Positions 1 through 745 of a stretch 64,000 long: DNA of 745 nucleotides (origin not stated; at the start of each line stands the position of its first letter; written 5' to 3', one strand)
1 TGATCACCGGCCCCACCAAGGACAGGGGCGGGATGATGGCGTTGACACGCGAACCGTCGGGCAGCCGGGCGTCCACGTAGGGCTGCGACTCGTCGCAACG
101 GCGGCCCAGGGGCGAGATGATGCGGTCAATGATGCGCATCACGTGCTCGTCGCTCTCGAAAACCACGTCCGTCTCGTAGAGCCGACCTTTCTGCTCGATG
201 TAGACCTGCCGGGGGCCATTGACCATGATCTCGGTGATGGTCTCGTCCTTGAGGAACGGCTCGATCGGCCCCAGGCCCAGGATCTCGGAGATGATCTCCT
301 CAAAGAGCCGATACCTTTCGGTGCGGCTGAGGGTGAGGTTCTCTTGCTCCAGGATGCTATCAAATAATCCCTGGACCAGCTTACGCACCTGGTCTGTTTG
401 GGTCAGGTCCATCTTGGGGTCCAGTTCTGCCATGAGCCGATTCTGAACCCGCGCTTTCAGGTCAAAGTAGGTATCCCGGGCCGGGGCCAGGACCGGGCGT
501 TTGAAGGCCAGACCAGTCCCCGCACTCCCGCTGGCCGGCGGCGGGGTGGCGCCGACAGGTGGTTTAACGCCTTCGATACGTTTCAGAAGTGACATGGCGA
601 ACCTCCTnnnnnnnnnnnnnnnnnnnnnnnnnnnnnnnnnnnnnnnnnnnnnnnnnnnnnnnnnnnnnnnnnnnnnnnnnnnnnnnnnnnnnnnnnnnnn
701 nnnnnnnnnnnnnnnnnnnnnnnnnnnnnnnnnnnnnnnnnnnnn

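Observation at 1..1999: Two tandem, divergent CpaF/TadA ATPase paralogs in one Tad pilus operon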

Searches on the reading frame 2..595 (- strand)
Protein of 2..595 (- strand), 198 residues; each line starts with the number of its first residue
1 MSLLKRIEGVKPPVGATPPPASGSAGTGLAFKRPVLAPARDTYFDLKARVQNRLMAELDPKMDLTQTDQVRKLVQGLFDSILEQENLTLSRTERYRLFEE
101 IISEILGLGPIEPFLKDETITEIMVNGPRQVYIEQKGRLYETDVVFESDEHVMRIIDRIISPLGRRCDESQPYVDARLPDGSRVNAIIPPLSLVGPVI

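Call 7: search_protein_families(library=pfam, proteins=[window:2-595:-])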
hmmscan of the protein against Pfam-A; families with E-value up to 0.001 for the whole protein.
window:2-595:- (198 aa): 1 family
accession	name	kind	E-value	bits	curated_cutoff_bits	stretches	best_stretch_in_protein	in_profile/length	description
PF00437.27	T2SSE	-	2.6e-12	46.5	24.9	1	107-189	4-88/370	Type II/IV secretion system protein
